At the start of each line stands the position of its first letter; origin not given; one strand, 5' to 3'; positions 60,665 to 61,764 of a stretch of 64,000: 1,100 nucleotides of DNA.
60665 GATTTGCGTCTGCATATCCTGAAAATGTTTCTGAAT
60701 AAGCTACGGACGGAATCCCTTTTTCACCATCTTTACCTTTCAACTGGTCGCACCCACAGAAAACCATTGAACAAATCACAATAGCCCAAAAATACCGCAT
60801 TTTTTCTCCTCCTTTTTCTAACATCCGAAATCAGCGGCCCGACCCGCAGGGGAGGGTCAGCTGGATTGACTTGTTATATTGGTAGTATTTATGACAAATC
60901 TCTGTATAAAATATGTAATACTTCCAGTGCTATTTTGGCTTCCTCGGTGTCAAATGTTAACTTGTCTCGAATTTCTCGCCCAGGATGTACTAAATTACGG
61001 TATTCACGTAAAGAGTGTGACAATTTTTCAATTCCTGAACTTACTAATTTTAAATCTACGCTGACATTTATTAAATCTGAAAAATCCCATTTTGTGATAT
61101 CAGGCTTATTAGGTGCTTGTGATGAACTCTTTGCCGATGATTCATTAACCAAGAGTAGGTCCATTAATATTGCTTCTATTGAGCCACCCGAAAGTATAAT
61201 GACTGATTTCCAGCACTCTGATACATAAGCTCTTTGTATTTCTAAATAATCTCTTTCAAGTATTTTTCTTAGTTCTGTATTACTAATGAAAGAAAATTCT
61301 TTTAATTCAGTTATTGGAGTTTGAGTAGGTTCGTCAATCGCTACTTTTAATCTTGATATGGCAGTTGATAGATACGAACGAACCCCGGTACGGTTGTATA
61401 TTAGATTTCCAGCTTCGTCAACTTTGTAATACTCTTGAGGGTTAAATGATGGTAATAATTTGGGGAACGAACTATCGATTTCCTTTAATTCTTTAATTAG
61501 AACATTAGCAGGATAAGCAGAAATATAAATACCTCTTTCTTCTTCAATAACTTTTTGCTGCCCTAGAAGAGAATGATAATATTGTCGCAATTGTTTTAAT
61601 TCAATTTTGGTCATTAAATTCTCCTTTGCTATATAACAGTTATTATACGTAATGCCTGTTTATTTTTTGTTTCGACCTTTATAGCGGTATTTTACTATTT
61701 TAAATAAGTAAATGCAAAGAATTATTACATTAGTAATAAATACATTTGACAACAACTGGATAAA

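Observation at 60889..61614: attI-proximal (best expressed) cassette encodes a HEPN-like protein: candidate abortive-infection or RNase effector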

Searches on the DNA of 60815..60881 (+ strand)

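Call 64: build_rna_model(alignment_id=A4)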
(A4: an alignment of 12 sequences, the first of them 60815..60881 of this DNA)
Model R1 built from alignment A4 (12 sequences, 74 columns); structure: RNAalifold consensus.
model positions 62; base pairs 13; branch points 0; effective number of sequences 7.54; information 0.902 bits per position. Calibrated on 0.2 Mb of random sequence (short: E-values are rough).
structure used (alignment columns):
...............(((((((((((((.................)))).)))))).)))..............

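Call 65: search_with_rna_model(model_id=R1, sources=[window, L001, L002, L003, L004, L005, L006, L007, L008, L009, L010, L011, L012, L013, L014, L015, L016, L017, L018, L019, L020, L021, L022, L023, L024, L025, L026, L027, L028, L029, L030, L031, L032, L033, L034, L035, L036, L037], max_evalue=1)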
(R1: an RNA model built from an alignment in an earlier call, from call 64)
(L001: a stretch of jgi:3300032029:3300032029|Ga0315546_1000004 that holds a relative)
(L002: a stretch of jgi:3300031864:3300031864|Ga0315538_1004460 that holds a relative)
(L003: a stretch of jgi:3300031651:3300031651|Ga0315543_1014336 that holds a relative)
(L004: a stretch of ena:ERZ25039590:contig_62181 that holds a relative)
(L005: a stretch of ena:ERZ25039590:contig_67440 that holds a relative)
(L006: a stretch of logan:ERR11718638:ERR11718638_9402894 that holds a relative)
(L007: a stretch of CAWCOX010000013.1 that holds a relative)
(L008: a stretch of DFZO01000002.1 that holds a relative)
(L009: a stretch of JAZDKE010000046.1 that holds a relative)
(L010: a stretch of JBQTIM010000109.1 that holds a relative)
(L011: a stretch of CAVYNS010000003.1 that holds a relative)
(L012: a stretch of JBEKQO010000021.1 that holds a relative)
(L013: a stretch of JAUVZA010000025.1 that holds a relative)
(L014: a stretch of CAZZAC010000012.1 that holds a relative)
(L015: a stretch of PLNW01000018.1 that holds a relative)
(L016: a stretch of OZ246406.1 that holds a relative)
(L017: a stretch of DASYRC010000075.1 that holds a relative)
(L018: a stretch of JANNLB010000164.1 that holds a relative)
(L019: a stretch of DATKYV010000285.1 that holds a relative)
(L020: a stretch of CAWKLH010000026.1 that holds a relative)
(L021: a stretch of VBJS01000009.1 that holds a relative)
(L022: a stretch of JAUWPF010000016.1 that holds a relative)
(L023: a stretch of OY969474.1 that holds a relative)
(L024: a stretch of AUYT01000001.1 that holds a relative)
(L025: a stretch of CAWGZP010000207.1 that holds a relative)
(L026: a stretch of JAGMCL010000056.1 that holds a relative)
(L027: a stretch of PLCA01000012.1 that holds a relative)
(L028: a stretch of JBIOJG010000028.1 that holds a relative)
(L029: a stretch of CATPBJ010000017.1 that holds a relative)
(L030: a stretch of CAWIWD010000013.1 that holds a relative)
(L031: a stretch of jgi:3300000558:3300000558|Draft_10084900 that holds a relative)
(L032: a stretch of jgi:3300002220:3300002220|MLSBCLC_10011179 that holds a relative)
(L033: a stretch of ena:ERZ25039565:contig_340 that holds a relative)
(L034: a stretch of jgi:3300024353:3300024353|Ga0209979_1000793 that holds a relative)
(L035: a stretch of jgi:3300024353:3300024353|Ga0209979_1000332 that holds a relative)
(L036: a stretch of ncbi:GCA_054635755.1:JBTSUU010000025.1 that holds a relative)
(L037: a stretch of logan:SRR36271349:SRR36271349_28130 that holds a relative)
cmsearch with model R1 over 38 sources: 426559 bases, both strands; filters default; matches with E-value up to 1: 13.
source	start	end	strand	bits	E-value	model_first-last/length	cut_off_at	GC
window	54656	54717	+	77.1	1.2e-17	1-62/62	no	0.42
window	58702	58765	+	76.3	2e-17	1-62/62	no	0.53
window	60815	60878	+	72.8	1.9e-16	1-62/62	no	0.53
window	60125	60194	+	68.7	2.6e-15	1-62/62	no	0.47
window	59407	59464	+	68.1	3.7e-15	1-62/62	no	0.55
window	57371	57433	+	67.9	4.5e-15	1-62/62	no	0.35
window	55982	56041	+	63.8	6.1e-14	1-62/62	no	0.4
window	52431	52491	+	63.1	9.6e-14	1-62/62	no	0.38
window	57956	58015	+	61.9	2e-13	1-62/62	no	0.4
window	53261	53320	+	57.3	3.7e-12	1-62/62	no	0.52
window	55391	55450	+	54.2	2.8e-11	1-62/62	no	0.47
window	56598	56657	+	52.1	1.1e-10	1-62/62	no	0.45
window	52433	52493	-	27.1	0.00094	1-62/62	no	0.39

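Call 79: search_with_rna_model(model_id=R1, sources=[L038, L039, L040, L041], max_evalue=10, filters=off)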
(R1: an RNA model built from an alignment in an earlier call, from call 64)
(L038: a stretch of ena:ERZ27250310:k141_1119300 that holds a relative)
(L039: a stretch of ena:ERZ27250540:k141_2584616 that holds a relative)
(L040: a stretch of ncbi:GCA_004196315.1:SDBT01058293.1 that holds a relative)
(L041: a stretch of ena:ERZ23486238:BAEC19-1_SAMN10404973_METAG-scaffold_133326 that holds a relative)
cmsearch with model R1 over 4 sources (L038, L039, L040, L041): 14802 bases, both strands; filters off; matches with E-value up to 10: 14.
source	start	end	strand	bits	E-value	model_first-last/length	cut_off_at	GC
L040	2172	2216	-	24.4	0.00017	15-61/62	no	0.53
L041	701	745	-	24.4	0.00017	15-61/62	no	0.53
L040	464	521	-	21.5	0.0011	1-62/62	no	0.57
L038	1745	1778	+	11.7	0.61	1-62/62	no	0.21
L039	847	880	+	11.7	0.61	1-62/62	no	0.21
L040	3880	3910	-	9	3.2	1-62/62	no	0.29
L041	2409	2439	-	9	3.2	1-62/62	no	0.29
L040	2308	2391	-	8.7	3.9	12-62/62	no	0.49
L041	837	920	-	8.7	3.9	12-62/62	no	0.49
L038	1226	1271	+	8.3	5.3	1-62/62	no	0.37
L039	328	373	+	8.3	5.3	1-62/62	no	0.37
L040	3255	3310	-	8.3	5.3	1-62/62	no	0.3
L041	1784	1839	-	8.3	5.3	1-62/62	no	0.3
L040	1242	1302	-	7.9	6.7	1-62/62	no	0.54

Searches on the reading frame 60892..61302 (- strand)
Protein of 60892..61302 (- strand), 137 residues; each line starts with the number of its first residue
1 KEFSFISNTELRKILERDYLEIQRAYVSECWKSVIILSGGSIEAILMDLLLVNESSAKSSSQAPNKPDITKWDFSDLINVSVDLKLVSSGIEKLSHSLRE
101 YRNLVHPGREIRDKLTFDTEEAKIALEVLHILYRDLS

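Call 36: predict_structure(alignment_id=A2)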
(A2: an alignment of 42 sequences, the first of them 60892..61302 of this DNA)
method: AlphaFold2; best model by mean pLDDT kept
length: 137 residues; sequences in the alignment: 42
mean_pLDDT: 87.3   pTM: 0.82
mean pLDDT of the five models: 87.3, 86.2, 85.8, 84.8, 84.2
residues with pLDDT >= 90: 95; 70-90: 24; 50-70: 16; < 50: 2
segments of 3 or more residues with pLDDT < 50: none
pLDDT, mean of each block of 10 residues (from residue 1): 89 95 95 91 95 96 93 93 93 77 55 67 91 91
secondary structure, 60 per line:
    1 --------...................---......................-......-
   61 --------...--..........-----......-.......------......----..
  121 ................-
elements in order: H9-27 H31-52 H54-59 H74-83 H89-94 H96-102 H109-114 H119-136

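Call 38: fold_search(model_id=the predicted structure, library=pdb)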
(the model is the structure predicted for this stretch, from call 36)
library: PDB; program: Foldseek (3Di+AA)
matches with E <= 10: 189; with E <= 0.001: 0
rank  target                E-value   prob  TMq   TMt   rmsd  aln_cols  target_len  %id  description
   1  7bxo_H                4.1e-01  0.69  0.45  0.46   5.3       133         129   14  Crystal structure of the toxin-antitoxin with AMP-PNP (released 2020-09-30)
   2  7bxo_D                4.8e-01  0.85  0.53  0.55   4.9       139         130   12  Crystal structure of the toxin-antitoxin with AMP-PNP (released 2020-09-30)
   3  2q00_B                6.2e-01  0.85  0.54  0.59   4.5       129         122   15  Crystal structure of the P95883_SULSO protein from Sulfolobus solfataricus. NESG target SsR10. (released 2007-05-29)
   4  1ylm_A                7.3e-01  0.57  0.47  0.46   6.1       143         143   12  Structure of Cytosolic Protein of Unknown Function YutE from Bacillus subtilis (released 2005-03-01)
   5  3ru0_A                8.6e-01  0.15  0.26  0.09  16.5       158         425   11  Cocrystal structure of human SMYD3 with inhibitor Sinefungin bound (released 2011-05-18)
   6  5yep_C                1.1e+00  0.51  0.45  0.47   5.3       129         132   12  Crystal structure of SO_3166-SO_3165 from Shewanella oneidensis (released 2018-03-28)
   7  6m6w_D                1.1e+00  0.60  0.50  0.52   5.0       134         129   11  Crystal structure the toxin-antitoxin MntA-HpeT mutant-Y104A (released 2020-09-30)
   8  5yjc_B                1.2e+00  0.54  0.54  0.34   7.5       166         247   16  Structural insights into the CRISPR-Cas-associated ribonuclease activity of Staphylococcus epidermidis Csm6 (released 2018-10-17)
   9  6m6w_H                1.2e+00  0.54  0.49  0.51   5.0       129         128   13  Crystal structure the toxin-antitoxin MntA-HpeT mutant-Y104A (released 2020-09-30)
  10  2jpu_MODEL_1_A        1.2e+00  0.47  0.46  0.48   6.0       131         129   14  solution structure of NESG target SsR10, Orf c02003 protein (released 2007-07-03)
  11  6m6u_I                1.2e+00  0.33  0.42  0.44   5.7       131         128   17  Crystal structure the toxin-antitoxin MntA-HpeT mutant-D39ED41E (released 2020-09-30)
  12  6m6u_H                1.5e+00  0.51  0.48  0.50   5.3       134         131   14  Crystal structure the toxin-antitoxin MntA-HpeT mutant-D39ED41E (released 2020-09-30)
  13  3oxf_B                1.9e+00  0.10  0.25  0.09  16.5       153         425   10  Human lysine methyltransferase Smyd3 in complex with AdoHcy (Form I) (released 2011-02-23)
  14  3oxf_A                1.9e+00  0.10  0.25  0.09  16.2       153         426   10  Human lysine methyltransferase Smyd3 in complex with AdoHcy (Form I) (released 2011-02-23)
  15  6m6u_D                2.0e+00  0.38  0.48  0.50   4.7       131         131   14  Crystal structure the toxin-antitoxin MntA-HpeT mutant-D39ED41E (released 2020-09-30)
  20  7ae6_A                2.5e+00  0.44  0.55  0.52   4.4       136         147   14  Crystal structure of di-AMPylated HEPN(R102A) toxin (released 2020-12-30)
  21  7ae8_A                2.5e+00  0.33  0.51  0.47   4.9       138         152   12  Crystal structure of HEPN(R102A) toxin (released 2020-12-30)
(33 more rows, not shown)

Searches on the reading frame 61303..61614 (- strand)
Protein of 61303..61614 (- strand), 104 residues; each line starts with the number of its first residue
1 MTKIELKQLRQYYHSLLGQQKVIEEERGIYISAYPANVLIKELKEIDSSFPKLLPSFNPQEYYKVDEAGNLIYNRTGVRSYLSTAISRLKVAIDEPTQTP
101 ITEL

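Call 61: find_homologous_proteins(query=A3, max_evalue=0.001)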
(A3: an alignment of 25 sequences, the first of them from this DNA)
Query A3 (25 sequences) (104 aa, profile of the alignment): 7 proteins with E <= 0.001 among 715 candidates.
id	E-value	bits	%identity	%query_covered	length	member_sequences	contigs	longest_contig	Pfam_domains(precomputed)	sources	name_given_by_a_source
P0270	3.5e-36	142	47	99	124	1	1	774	-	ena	-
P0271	1.1e-30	124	41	99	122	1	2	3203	-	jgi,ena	-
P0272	2.8e-30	123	38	99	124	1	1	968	-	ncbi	-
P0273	6.0e-28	115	43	99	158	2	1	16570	-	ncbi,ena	-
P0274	2.0e-23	101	41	94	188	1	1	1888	-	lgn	-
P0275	4.6e-20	90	35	98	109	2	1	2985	-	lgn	-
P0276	9.3e-17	79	40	73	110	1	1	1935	-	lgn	-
